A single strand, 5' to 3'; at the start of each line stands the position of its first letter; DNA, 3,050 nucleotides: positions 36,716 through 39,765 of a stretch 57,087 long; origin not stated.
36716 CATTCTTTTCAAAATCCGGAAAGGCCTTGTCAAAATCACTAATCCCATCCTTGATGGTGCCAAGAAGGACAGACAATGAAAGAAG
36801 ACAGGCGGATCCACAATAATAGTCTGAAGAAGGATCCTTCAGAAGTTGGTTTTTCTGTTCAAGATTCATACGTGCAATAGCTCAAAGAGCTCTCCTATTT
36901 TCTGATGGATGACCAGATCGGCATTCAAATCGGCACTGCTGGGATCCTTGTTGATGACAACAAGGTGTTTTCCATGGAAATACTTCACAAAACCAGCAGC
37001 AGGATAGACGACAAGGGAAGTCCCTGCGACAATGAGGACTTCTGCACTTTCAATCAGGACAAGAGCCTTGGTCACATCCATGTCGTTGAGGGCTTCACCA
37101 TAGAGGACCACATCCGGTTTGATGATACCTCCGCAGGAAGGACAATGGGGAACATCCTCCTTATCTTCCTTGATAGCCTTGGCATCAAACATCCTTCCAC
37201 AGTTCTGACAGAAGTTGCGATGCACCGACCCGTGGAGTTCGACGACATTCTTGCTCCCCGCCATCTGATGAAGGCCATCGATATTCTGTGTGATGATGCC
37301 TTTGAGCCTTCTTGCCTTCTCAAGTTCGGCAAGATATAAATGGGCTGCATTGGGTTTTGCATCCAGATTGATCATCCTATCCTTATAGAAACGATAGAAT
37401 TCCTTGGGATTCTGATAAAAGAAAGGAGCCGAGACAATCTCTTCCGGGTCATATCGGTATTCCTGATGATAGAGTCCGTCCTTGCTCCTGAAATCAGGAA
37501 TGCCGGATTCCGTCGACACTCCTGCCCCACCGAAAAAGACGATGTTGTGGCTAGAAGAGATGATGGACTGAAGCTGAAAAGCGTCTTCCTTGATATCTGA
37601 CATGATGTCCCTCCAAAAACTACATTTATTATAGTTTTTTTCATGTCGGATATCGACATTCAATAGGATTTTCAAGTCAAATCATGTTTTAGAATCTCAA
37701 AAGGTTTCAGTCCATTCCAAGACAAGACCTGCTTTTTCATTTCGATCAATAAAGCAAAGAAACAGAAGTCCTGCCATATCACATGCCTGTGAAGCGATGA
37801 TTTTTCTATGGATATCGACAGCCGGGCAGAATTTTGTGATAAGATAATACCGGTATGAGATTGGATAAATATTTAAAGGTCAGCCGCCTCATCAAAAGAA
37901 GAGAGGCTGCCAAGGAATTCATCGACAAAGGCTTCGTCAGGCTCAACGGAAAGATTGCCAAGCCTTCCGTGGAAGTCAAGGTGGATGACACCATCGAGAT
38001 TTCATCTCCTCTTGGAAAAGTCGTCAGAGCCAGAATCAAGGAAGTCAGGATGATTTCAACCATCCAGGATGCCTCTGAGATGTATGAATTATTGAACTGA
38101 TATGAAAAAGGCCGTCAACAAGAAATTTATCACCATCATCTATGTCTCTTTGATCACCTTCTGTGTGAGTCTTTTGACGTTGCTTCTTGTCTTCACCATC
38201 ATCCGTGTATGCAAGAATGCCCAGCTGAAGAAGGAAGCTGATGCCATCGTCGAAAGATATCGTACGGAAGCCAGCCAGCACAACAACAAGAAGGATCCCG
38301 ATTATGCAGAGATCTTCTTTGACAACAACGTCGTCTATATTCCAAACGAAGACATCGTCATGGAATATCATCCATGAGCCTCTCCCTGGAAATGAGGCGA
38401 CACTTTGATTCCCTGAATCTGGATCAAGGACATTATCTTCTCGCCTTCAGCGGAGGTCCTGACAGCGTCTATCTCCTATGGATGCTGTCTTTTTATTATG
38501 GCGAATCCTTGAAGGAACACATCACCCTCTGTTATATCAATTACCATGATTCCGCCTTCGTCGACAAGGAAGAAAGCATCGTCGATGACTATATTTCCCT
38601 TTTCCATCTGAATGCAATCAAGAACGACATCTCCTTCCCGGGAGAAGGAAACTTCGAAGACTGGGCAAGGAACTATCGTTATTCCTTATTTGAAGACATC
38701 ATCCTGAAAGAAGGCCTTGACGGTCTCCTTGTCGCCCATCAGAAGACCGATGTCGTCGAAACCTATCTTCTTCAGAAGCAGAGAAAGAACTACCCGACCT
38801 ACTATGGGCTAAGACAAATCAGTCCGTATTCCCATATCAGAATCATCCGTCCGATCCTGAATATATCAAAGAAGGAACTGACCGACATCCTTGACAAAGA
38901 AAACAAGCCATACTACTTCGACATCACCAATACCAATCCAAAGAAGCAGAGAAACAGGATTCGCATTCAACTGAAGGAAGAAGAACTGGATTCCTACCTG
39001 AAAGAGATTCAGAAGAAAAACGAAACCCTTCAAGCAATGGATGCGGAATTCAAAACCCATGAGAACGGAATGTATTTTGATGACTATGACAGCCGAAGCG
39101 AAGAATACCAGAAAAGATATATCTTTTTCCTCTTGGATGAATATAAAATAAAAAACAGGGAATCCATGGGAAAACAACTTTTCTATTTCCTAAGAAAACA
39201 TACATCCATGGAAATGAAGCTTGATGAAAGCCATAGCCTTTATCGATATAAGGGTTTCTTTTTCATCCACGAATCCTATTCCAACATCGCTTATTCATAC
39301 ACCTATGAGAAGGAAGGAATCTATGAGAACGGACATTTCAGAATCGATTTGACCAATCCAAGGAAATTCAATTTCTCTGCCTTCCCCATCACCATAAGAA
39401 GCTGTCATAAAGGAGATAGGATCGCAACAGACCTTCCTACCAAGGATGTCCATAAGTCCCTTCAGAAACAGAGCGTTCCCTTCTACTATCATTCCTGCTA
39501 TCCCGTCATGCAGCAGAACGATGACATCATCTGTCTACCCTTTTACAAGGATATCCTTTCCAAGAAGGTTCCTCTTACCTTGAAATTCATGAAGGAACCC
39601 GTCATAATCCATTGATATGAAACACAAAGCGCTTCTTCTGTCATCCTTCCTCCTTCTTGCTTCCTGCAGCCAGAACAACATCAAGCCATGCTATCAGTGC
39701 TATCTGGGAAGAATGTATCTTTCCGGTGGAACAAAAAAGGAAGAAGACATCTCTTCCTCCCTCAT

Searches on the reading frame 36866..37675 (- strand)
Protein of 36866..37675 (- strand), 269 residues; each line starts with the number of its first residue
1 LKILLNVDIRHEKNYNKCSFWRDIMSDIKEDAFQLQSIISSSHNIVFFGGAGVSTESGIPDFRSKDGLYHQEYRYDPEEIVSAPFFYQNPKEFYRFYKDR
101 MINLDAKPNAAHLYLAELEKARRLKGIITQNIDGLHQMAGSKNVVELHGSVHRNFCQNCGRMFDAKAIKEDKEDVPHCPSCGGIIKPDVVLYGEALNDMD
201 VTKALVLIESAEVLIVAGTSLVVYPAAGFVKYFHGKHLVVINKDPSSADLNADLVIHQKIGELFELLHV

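Call 17: search_protein_families(library=pfam, proteins=[window:36866-37675:-], max_evalue=0.01)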
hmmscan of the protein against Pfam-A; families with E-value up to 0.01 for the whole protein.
window:36866-37675:- (269 aa): 3 families
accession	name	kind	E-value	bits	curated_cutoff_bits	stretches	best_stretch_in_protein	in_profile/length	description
PF02146.23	SIR2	-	6e-57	192.9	24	1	50-225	1-180/180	Sir2 family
PF09723.15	Zn_ribbon_8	-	0.00091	19.6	34.4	1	156-183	8-34/41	Zinc ribbon domain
PF24460.1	DUF7575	-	0.0076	16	28.5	0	173-188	1-16/28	Domain of unknown function (DUF7575)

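Call 25: search_protein_families(library=padloc, proteins=[window:36866-37675:-], max_evalue=0.1)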
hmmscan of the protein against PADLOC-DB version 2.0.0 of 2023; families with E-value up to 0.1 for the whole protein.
window:36866-37675:- (269 aa): 1 family
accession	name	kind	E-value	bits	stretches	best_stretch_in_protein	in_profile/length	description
PDLC02402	Aga_SIR2-PNTD1-PNTD2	-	0.012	11.7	0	95-139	97-141/876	Class I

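Call 26: search_protein_families(library=phrogs, proteins=[window:36866-37675:-], max_evalue=0.1)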
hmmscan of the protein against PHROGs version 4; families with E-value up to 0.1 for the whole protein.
window:36866-37675:- (269 aa): 3 families
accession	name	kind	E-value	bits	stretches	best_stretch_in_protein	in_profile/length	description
phrog_2162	-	DNA, RNA and nucleotide metabolism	3.6e-48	165.2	1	37-252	5-236/277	Sir2 (NAD-dependent deacetylase)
phrog_32502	-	unknown function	0.027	15.6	0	168-194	6-32/76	-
phrog_1076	-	transcription regulation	0.058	13.8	1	154-184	96-126/339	FmdB-like transcriptional regulator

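Call 30: search_solved_structures(query=window:36866-37675:-, max_evalue=0.001)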
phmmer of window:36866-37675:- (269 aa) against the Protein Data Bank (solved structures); distinct sequences matched with E-value up to 0.001: 102 (the best 60 are shown).
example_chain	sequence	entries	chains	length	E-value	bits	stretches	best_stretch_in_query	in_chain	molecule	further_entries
1ma3_A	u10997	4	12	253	3.2e-51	177.4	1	36-264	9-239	Transcriptional regulatory protein, Sir2 family | NAD-dependent deacetylase 2 | NAD-dependent protein deacylase 2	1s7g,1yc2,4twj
1yc5_A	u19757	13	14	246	6e-49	170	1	38-252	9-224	NAD-dependent deacetylase | NAD-DEPENDENT PROTEIN DEACETYLASE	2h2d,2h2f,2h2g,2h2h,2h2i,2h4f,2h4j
2h4h_A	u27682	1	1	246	4.1e-48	167.2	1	38-252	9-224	NAD-dependent deacetylase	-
2h59_A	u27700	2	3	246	1.5e-47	165.4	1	38-252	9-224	NAD-dependent deacetylase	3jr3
4twi_A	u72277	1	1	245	3.7e-47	164.1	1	37-265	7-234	NAD-dependent protein deacylase 1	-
1ici_A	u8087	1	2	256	3.7e-47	164.1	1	36-265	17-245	TRANSCRIPTIONAL REGULATORY PROTEIN, SIR2 FAMILY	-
1m2g_A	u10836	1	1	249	3.9e-47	164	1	37-265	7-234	Silent Information Regulator 2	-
1m2n_A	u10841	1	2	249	4.1e-47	163.9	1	37-265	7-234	Silent Information Regulator 2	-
1m2h_A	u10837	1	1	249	1e-46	162.6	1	37-265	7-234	Silent Information Regulator 2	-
1m2k_A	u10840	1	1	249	2e-46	161.7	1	37-265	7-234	Silent Information Regulator 2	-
1m2j_A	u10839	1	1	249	3.7e-46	160.8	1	37-265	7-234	Silent Information Regulator 2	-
5h4d_A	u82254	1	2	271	2.2e-35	125.5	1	43-234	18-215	NAD-dependent protein deacetylase sirtuin-3, mitochondrial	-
9ktk_A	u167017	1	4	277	2.2e-35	125.5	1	43-234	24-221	NAD-dependent protein deacetylase sirtuin-3, mitochondrial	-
5d7n_A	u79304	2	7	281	2.2e-35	125.5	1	42-234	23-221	NAD-dependent protein deacetylase sirtuin-3, mitochondrial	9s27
5ytk_A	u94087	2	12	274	2.2e-35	125.5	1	43-234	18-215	NAD-dependent protein deacetylase sirtuin-3, mitochondrial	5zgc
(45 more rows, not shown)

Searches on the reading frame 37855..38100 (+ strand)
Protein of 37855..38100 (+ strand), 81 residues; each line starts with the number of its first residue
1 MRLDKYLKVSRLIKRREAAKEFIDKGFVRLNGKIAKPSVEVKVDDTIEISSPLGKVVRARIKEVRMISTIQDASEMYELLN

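Call 17: search_protein_families(library=pfam, proteins=[window:37855-38100:+], max_evalue=0.01)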
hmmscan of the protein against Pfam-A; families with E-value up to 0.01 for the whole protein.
window:37855-38100:+ (81 aa): 2 families
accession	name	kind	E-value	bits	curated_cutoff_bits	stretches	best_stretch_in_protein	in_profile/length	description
PF01479.30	S4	-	2.9e-13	49.7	22.8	1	1-47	1-48/48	S4 domain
PF13275.11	S4_2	-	0.0013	19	24.6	1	2-36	9-43/65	S4 domain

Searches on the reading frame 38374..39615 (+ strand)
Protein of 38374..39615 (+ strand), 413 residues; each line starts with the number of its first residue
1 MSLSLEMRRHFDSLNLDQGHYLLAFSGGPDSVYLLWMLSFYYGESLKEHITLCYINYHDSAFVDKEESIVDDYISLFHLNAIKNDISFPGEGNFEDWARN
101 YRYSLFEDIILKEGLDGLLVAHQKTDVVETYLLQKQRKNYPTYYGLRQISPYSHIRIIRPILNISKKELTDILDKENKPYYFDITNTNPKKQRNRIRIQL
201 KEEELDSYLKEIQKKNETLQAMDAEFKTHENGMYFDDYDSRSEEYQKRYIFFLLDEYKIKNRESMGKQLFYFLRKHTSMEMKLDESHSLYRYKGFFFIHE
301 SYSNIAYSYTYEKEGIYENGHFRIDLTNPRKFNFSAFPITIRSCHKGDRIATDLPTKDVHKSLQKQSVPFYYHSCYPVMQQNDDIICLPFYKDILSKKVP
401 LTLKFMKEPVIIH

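Call 17: search_protein_families(library=pfam, proteins=[window:38374-39615:+], max_evalue=0.01)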
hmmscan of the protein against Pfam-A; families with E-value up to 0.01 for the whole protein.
window:38374-39615:+ (413 aa): 1 family
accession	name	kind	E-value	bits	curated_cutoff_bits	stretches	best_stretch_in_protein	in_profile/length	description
PF01171.26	ATP_bind_3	-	1.8e-37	129.3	27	1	21-197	2-180/182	PP-loop family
